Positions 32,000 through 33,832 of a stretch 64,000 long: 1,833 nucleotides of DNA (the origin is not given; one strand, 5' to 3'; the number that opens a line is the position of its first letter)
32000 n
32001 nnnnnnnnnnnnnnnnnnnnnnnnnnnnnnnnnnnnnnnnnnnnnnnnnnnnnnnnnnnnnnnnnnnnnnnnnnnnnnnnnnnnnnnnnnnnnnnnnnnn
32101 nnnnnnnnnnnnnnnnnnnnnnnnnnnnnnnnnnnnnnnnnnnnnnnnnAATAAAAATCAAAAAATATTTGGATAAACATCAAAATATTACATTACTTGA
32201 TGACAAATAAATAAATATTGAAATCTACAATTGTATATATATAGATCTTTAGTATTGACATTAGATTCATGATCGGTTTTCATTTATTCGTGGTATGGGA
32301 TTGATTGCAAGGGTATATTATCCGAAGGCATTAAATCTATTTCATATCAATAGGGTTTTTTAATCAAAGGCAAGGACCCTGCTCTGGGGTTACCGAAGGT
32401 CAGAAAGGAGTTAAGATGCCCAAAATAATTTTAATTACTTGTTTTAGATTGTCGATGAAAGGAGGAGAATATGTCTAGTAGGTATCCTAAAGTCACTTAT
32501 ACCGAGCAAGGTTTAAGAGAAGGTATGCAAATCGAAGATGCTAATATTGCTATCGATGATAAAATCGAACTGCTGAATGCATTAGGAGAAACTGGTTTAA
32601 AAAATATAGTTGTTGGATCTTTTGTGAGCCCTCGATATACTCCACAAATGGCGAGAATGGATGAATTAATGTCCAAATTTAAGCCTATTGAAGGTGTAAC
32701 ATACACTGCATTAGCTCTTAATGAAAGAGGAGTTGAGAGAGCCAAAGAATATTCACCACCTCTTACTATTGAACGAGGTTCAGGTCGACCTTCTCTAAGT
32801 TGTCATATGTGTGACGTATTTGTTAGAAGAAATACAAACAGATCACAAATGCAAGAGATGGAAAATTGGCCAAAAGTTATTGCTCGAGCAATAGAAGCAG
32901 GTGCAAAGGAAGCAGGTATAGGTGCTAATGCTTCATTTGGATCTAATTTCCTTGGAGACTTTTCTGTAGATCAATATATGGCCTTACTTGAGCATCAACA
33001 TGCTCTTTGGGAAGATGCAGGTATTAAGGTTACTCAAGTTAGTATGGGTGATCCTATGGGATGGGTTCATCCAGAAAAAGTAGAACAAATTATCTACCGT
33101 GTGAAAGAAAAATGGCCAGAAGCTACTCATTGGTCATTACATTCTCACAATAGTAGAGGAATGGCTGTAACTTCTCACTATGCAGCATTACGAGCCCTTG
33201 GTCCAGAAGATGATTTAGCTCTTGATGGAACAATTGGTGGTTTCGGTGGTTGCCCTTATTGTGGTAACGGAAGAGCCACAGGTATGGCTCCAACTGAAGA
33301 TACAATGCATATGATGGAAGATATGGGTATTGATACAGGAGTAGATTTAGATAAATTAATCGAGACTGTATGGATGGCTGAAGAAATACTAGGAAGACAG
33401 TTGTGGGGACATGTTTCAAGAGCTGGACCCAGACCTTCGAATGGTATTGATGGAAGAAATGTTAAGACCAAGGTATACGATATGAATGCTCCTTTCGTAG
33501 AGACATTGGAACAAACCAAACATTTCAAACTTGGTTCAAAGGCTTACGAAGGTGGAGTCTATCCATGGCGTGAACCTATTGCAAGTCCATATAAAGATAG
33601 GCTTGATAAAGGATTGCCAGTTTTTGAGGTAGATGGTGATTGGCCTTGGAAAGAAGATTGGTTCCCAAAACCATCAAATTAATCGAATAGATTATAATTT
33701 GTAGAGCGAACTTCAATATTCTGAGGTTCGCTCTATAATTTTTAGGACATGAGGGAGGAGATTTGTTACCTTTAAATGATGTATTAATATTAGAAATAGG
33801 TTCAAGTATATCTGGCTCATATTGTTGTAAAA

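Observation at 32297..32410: GC-rich structured leader with glycine-riboswitch-like core motifs upstream of an HMG-CoA-lyase-like gene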

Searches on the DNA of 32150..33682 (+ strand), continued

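Call 74: search_with_rna_model(model_id=R1, sources=[L172, L173, L174, L175, L176, L177, L178, L179, L180, L181, L182, L183, L184, L185, L186, L187, L188, L189, L190, L191, L192, L193, L194, L195, L196, L197, L198, L199, L200, L201, L202, L203, L204, L205, L206, L207, L208, L209, L210, L211, L212, L213, L214, L215, L216, L217, L218, L219, L220, L221, L222, L223, L224, L225, L226, L227, L228, L229, L230, L231, L232, L233, L234, L235, L236, L237, L238, L239, L240, L241, L242, L243, L244, L245, L246, L247, L248, L249, L250, L251], max_evalue=1)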
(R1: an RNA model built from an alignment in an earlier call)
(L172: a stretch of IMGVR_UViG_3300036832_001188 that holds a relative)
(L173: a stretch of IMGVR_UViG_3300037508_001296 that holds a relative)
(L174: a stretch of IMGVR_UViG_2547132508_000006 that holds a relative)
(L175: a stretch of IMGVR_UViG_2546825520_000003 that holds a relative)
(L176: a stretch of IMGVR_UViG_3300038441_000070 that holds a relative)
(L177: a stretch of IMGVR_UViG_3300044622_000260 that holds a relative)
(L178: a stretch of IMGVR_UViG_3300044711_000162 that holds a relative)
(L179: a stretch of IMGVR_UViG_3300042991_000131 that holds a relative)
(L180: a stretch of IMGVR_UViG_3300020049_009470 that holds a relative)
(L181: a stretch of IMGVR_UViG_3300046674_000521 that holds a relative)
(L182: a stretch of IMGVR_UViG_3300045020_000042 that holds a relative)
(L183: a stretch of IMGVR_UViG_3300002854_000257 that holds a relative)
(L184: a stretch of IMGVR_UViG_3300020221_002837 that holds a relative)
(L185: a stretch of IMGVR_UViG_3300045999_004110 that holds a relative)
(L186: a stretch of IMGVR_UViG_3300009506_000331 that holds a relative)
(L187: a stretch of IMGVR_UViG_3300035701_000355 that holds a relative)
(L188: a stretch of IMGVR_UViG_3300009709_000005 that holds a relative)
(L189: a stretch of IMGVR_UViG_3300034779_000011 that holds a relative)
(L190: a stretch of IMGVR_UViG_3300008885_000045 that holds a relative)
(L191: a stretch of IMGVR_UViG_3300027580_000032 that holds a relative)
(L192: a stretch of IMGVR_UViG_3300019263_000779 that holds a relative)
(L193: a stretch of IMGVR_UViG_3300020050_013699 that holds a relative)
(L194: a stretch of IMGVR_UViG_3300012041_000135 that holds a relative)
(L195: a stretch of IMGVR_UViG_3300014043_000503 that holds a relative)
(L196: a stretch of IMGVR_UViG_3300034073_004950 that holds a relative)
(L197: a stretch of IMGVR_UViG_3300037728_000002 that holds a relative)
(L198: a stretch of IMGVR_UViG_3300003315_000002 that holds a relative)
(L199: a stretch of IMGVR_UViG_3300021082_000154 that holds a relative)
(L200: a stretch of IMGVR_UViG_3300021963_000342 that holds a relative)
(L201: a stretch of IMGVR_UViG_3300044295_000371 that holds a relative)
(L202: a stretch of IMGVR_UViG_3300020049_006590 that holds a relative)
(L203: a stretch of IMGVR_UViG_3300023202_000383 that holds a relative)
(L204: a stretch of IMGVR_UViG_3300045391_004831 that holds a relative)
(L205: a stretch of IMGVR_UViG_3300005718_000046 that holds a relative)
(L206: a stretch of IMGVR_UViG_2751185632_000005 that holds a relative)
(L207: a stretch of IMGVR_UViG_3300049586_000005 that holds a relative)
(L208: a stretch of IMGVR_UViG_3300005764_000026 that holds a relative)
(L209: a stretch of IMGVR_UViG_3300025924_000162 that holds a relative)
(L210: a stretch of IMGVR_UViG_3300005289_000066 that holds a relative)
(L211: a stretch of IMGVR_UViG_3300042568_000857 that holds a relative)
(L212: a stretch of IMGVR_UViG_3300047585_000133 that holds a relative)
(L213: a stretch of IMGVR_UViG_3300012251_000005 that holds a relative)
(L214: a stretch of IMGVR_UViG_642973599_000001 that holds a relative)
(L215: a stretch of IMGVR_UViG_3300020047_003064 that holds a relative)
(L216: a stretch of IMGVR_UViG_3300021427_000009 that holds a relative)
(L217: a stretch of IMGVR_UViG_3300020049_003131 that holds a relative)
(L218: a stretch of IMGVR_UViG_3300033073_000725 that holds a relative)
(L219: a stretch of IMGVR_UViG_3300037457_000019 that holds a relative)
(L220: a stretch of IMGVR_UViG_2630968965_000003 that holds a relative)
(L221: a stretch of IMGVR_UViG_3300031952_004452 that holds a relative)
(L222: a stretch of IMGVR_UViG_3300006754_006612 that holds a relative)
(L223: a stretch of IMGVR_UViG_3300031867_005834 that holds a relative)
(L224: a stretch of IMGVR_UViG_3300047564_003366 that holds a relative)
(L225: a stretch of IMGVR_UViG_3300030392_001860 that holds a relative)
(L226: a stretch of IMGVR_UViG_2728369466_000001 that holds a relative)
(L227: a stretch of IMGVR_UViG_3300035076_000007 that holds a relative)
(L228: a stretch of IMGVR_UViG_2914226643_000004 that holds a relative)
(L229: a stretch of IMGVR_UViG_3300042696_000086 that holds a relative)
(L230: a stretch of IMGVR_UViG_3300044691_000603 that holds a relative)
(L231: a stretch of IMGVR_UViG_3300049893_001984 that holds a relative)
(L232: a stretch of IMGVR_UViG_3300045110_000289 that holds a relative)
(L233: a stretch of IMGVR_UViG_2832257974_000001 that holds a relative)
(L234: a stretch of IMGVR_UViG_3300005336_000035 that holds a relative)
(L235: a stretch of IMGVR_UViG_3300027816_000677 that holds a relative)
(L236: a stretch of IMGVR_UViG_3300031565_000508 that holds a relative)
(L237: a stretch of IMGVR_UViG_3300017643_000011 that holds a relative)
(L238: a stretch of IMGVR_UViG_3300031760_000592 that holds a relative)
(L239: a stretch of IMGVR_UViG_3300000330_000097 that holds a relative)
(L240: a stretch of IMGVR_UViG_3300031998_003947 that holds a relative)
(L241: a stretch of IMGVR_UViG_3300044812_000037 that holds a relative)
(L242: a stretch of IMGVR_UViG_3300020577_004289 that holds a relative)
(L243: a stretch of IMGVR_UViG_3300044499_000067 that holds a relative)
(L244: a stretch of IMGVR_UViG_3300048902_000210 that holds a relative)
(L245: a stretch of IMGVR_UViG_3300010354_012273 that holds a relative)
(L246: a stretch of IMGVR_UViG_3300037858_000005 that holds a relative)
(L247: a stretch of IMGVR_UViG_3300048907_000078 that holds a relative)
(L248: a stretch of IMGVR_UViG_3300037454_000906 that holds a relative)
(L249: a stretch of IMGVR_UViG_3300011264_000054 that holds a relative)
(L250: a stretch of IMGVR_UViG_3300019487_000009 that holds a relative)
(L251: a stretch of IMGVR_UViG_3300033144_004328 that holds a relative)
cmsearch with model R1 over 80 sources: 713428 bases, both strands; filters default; matches with E-value up to 1: 56.
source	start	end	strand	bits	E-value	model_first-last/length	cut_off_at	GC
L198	6382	6410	-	27.7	0.0017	1-41/41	no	0.55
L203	1349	1384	+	26.8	0.003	1-41/41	no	0.67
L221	457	488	+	25.3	0.0068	1-41/41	no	0.69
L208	926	959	-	24.8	0.0091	1-41/41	no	0.65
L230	398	437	-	24.2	0.013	1-41/41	no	0.62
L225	3455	3483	-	23.6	0.017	1-41/41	no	0.59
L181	3858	3910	+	23.5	0.018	1-41/41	no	0.75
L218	4715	4760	+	23.4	0.02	1-41/41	no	0.61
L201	9952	9997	+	23.4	0.02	1-41/41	no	0.65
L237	4723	4811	+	22.8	0.027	1-41/41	no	0.67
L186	732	783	+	22.6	0.031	1-41/41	no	0.54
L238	12563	12593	-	22.6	0.032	1-41/41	no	0.52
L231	2296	2337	-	22.3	0.036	1-41/41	no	0.52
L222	3821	3873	-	21.7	0.052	1-41/41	no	0.64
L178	8058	8107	+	21.2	0.07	1-41/41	no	0.74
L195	5203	5236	-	20.9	0.08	1-41/41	no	0.53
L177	5906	5939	-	20.8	0.085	1-41/41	no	0.62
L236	4706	4752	+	20.8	0.085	1-41/41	no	0.55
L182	1056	1092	-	20.6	0.095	1-41/41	no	0.57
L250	7706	7737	+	20.1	0.12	1-41/41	no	0.62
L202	5068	5126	+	20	0.13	1-41/41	no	0.76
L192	2597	2641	+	20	0.14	1-41/41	no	0.51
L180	2404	2453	-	20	0.14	1-41/41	no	0.7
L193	5641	5690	-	20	0.14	1-41/41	no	0.7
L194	8200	8244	+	19.9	0.14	1-41/41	no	0.53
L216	5198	5242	-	19.9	0.14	1-41/41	no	0.53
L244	309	339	+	19.8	0.15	1-41/41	no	0.58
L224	3897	3935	-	19.7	0.16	1-41/41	no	0.56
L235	2280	2318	-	19.7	0.16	1-41/41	no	0.56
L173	10865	10901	-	19.6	0.17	1-41/41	no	0.73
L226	4689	4719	-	19.4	0.18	1-41/41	no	0.65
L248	7804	7843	+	19.3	0.2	1-41/41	no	0.65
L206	2574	2625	+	19.1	0.23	1-41/41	no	0.63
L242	3973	4010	+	19.1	0.23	1-41/41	no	0.68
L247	8593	8627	+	19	0.23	1-41/41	no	0.8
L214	1207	1265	+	18.8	0.27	1-41/41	no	0.56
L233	9921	9967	+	18.5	0.31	1-41/41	no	0.7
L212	977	1031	+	18.4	0.32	1-41/41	no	0.71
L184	609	660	+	18.4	0.33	1-41/41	no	0.63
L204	6366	6402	-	18.3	0.34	1-41/41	no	0.62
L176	1180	1229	+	18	0.42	1-41/41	no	0.62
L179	3191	3239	+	18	0.42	1-41/41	no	0.53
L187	3621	3654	-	17.9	0.44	1-41/41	no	0.71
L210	12102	12151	-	17.4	0.58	1-41/41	no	0.6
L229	56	107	-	17.3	0.62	1-41/41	no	0.67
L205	1718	1769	+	17.3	0.62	1-41/41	no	0.77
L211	11110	11155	-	17.2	0.63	1-41/41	no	0.57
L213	2171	2205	-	17.2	0.64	1-41/41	no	0.63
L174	10528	10571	+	17.2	0.67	1-41/41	no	0.57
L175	2699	2742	-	17.2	0.67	1-41/41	no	0.57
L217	2252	2308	+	17.1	0.69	1-41/41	no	0.61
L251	3173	3199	+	17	0.71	3-39/41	no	0.67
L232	13873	13908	-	16.9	0.76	3-39/41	no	0.69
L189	10989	11047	+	16.7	0.86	1-41/41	no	0.71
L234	5134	5162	-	16.5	0.93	1-41/41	no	0.69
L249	1952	1991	+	16.5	0.96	3-39/41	no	0.65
